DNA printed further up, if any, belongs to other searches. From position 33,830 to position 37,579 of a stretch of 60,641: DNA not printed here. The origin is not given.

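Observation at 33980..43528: A ~3,180-residue AglB: oligosaccharyltransferase embedded in a giant doubly anchored surface protein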

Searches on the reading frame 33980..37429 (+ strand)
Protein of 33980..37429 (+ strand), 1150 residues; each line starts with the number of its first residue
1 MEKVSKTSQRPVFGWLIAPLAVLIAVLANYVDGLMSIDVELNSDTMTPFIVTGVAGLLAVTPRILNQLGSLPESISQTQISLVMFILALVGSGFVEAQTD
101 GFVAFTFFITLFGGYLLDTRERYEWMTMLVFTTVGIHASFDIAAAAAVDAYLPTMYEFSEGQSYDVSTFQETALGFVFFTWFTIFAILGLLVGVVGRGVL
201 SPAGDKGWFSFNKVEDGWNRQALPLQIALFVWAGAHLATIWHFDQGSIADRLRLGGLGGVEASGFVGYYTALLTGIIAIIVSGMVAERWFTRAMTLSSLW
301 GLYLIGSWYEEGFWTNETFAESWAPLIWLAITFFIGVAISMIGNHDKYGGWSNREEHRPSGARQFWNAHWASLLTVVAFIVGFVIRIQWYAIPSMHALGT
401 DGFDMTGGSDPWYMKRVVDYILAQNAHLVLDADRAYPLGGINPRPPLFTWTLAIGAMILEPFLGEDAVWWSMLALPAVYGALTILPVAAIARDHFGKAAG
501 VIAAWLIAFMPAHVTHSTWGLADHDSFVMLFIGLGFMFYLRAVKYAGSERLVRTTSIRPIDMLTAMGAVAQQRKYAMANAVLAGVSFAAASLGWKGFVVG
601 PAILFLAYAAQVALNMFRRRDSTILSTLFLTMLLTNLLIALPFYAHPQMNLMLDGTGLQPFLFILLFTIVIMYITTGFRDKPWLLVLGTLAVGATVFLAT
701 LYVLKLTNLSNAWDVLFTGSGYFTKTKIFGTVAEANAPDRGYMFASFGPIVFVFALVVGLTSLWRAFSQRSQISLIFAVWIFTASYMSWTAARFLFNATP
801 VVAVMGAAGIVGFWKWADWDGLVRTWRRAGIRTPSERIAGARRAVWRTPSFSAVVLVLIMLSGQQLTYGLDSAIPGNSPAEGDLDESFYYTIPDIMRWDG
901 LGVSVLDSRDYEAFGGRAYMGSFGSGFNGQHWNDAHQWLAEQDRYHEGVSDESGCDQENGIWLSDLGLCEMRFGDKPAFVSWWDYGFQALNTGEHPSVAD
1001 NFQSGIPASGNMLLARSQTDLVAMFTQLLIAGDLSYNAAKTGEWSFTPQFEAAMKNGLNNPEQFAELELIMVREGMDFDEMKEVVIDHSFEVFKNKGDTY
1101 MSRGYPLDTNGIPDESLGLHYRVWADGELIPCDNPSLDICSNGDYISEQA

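Call 37: search_protein_representatives(protein=window:33980-37429:+)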
Query: 1150 residues. Proteins with E-value up to 0.001 (for the whole library): 735; up to 1e-10: 421; up to 1e-30: 236. The best 150 are listed.
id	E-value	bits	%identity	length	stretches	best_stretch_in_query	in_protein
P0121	0.0e+00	1321.2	57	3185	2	8-943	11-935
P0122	0.0e+00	1196.5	53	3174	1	10-1134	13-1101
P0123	0.0e+00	1194.8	54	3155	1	7-1148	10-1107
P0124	0.0e+00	1015.0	47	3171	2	2-944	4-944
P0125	2.3e-298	1009.4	58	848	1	8-834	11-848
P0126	3.5e-284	962.4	50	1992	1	261-1149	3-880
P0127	4.7e-247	839.4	62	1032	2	457-944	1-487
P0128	8.1e-238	808.8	45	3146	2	152-1115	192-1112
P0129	7.4e-223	759.3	43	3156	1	55-1118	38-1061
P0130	7.0e-221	752.7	43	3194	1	10-1126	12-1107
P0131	1.6e-202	691.9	39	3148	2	18-944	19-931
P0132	9.7e-202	689.3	59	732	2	537-944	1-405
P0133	1.6e-199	682.0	41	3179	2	17-943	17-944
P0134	7.5e-193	659.9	43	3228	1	260-1117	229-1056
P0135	4.2e-187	640.9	41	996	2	10-697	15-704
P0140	7.9e-100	351.8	38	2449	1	372-1074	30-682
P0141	2.2e-97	343.7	36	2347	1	379-1034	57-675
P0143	2.8e-92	326.8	34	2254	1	369-1036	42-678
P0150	7.7e-86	305.5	33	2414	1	368-1031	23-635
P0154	2.3e-83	297.3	32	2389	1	355-1035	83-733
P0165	3.0e-76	273.7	36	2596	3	364-820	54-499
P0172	2.2e-73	264.2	33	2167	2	363-944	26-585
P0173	2.3e-73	264.1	36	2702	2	363-806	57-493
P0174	3.4e-73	263.6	33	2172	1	360-1034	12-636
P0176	8.0e-73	262.4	32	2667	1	375-1039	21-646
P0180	1.0e-71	258.7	32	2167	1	366-1029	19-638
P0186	8.9e-71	255.6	35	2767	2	379-809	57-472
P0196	6.7e-69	249.4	33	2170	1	369-1035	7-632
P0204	2.1e-67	244.4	35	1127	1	377-1025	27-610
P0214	3.4e-64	233.8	32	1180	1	367-1028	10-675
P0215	5.5e-64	233.1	32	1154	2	361-944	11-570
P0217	1.4e-63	231.8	33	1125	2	371-873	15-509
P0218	1.7e-63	231.5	34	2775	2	368-819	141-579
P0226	2.0e-62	227.9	31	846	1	365-1040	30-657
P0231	3.2e-61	223.9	33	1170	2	364-817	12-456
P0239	8.5e-60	219.2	31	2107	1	377-1042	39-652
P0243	2.7e-59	217.6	33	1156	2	369-877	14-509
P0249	1.1e-57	212.3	30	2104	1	388-1038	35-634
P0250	2.4e-57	211.1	31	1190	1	369-1025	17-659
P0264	1.4e-54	201.9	33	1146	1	359-1026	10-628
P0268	9.2e-54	199.3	30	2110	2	375-898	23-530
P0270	1.1e-52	195.7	30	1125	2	376-874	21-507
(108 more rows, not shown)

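Call 39: list_cluster_members(proteins=[P0140, P0143, P0150, P0165, P0173, P0186, P0218, P0131, P0133, P0128])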
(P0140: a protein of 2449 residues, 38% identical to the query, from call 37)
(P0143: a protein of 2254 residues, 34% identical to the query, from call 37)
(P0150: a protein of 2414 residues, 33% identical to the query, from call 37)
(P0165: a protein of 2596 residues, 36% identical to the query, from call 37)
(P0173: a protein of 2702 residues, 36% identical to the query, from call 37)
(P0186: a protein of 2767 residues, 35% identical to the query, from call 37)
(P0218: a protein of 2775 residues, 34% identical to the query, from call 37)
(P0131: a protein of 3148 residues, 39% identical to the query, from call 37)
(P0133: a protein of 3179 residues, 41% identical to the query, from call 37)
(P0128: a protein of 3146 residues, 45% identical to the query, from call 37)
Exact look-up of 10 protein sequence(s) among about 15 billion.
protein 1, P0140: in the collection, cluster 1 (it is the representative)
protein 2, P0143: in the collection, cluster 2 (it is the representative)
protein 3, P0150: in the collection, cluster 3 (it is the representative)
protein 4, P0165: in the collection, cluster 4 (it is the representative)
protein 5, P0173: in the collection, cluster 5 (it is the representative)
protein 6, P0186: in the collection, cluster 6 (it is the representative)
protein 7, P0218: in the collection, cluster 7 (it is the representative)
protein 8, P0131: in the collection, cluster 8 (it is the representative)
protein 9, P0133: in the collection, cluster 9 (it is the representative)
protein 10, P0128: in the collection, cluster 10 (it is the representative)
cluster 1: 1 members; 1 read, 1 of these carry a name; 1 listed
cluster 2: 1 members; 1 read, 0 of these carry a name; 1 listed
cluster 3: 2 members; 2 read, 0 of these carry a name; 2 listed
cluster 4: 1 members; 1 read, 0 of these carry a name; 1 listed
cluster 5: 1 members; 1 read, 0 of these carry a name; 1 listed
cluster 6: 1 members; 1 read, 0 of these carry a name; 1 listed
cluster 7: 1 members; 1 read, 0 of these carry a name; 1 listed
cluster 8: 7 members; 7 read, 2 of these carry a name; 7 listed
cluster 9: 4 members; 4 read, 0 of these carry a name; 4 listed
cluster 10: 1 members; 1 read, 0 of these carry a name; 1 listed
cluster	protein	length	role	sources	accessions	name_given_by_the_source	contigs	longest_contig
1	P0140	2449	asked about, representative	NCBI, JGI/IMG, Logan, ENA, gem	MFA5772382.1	MAG: carboxypeptidase regulatory-like domain-containing protein [Thermoplasmata archaeon]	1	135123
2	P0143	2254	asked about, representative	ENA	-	-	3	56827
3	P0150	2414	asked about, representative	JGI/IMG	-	-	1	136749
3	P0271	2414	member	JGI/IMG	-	-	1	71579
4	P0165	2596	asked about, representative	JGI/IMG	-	-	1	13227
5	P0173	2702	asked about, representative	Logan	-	-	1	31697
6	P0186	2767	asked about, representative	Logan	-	-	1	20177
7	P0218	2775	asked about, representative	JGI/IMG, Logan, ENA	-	-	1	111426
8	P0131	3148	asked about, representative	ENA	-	-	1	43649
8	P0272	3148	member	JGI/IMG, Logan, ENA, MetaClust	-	\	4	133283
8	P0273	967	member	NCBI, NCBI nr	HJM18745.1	MAG TPA: hypothetical protein QF703_04350, partial [Candidatus Thalassarchaeaceae ... | hypothetical protein [Candidatus Thalassarchaeaceae archaeon]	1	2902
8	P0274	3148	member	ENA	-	-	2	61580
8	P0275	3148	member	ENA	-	-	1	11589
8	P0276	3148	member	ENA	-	-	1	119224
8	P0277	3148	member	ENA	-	-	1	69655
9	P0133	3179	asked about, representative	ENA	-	-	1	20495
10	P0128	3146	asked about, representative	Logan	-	-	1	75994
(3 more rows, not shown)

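Call 40: list_cluster_members(proteins=[P0172, P0174, P0180, P0196, P0239, P0249, P0268, P0141, P0154, P0176])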
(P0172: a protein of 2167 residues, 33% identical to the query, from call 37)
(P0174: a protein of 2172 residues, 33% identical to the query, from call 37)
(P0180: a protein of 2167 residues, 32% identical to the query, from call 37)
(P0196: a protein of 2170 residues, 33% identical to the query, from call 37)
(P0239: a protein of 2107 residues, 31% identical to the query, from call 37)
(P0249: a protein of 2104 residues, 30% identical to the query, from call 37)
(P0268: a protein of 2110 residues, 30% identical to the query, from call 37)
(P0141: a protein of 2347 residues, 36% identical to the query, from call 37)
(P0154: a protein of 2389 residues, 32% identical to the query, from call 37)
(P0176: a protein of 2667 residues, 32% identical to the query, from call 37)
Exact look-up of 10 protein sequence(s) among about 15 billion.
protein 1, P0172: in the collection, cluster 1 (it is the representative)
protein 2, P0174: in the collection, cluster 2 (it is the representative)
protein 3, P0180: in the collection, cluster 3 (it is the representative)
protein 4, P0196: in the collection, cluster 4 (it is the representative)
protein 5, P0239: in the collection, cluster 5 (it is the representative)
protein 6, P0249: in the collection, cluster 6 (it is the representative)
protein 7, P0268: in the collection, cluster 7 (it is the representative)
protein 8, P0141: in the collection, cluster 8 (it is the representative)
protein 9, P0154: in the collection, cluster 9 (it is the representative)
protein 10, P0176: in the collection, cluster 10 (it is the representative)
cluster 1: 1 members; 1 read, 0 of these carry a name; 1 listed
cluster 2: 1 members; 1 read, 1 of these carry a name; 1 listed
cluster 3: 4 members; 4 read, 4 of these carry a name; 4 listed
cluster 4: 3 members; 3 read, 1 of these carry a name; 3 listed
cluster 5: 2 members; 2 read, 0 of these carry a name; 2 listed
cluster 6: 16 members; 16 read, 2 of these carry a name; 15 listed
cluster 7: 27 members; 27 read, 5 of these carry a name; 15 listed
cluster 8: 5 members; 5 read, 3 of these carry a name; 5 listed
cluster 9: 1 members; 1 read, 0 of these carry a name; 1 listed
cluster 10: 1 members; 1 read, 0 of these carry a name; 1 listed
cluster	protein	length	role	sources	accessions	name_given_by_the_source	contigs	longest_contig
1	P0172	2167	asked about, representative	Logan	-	-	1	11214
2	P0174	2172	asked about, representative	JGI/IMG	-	dolichyl-diphosphooligosaccharide--protein glycosyltransferase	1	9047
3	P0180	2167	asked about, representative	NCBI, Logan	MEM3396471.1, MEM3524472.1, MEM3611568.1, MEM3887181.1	MAG: carboxypeptidase regulatory-like domain-containing protein [Thermoplasmata archaeon]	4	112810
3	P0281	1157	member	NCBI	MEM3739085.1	MAG: carboxypeptidase regulatory-like domain-containing protein, partial [Thermoplasmata ...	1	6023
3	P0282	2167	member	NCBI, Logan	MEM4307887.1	MAG: carboxypeptidase regulatory-like domain-containing protein [Thermoplasmata archaeon]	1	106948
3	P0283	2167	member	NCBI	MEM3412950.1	MAG: carboxypeptidase regulatory-like domain-containing protein [Thermoplasmata archaeon]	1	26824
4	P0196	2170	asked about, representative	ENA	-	-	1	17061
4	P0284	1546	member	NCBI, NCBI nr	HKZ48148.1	MAG TPA: STT3 domain-containing protein, partial [Thermoplasmata archaeon] | STT3 domain-containing protein [Thermoplasmata archaeon]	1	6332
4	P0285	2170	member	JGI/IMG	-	-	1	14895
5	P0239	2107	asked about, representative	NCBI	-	-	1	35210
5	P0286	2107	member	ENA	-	-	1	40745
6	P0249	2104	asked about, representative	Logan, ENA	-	-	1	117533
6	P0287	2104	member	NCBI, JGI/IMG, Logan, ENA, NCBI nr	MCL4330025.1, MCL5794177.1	MAG: glycosyltransferase family 39 protein [Candidatus Thermoplasmatota archaeon] | dolichyl-diphosphooligosaccharide--protein glycosyltransferase | glycosyltransferase family 39 protein [Candidatus Thermoplasmatota archaeon]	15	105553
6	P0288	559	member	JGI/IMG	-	dolichyl-diphosphooligosaccharide--protein glycosyltransferase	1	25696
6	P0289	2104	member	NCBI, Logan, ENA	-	-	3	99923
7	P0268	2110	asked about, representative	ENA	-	-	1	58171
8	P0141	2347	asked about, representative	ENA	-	-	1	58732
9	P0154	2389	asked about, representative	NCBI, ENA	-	-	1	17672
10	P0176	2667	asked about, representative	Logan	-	-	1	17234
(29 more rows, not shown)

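Call 43: predict_structure(alignment_id=A1)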
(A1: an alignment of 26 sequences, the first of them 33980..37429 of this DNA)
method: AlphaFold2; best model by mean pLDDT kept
length: 1150 residues; sequences in the alignment: 26
mean_pLDDT: 56.8   pTM: 0.40
mean pLDDT of the five models: 56.8, 51.8, 47.6, 46.4, 46.3
residues with pLDDT >= 90: 2; 70-90: 334; 50-70: 366; < 50: 448
segments of 3 or more residues with pLDDT < 50: 1-8, 32-34, 284-365, 390-412, 425-445, 510-523, 594-604, 617-619, 645-656, 682-687, 714-751, 783-827, 829-831, 836-943, 972-1018
pLDDT, mean of each block of 10 residues (from residue 1): 43 76 77 57 78 87 75 70 83 80 83 85 82 85 78 78 73 76 85 75 56 53 73 82 79 66 64 67 48 40 41 36 39 45 42 40 51 69 58 31 31 55 48 31 49 73 65 67 70 63 60 35 54 71 66 59 72 79 73 45 50 51 71 73 49 49 64 58 48 57 59 42 27 29 39 52 52 52 43 32 31 37 47 47 37 35 28 32 31 32 33 28 26 39 52 66 71 40 42 37 31 44 58 61 71 68 72 58 65 79 74 72 81 72 79
secondary structure, 60 per line:
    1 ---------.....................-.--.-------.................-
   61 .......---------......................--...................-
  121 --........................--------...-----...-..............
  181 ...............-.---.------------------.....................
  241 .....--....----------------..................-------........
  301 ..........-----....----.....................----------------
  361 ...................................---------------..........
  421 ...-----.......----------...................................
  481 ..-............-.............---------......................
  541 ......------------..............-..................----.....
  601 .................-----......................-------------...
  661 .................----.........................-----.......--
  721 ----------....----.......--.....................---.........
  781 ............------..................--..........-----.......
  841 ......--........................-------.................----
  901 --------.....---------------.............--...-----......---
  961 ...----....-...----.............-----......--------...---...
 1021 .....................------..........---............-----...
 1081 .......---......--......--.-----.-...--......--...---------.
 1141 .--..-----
elements in order (helices of 4 or more, strands of 3 or more residues): H10-30 H43-59 H61-67 H77-98 H101-119 H123-146 E155-157 E163-165 H167-195 H220-245 H248-251 H268-285 H293-310 H316-319 H324-344 H361-395 H411-423 H429-435 H446-482 H484-495 H497-509 H519-546 H559-572 H574-591 H596-617 H623-644 H658-677 H682-706 H712-718 H731-734 H739-745 H748-768 H772-792 H799-816 H819-828 H834-846 H849-872 H880-896 H909-913 H929-941 E944-946 H952-957 E961-963 E968-971 H980-992 H998-1003 H1018-1041 H1048-1057 H1061-1072 H1078-1087 E1091-1096 E1099-1104 E1120-1125 E1128-1130
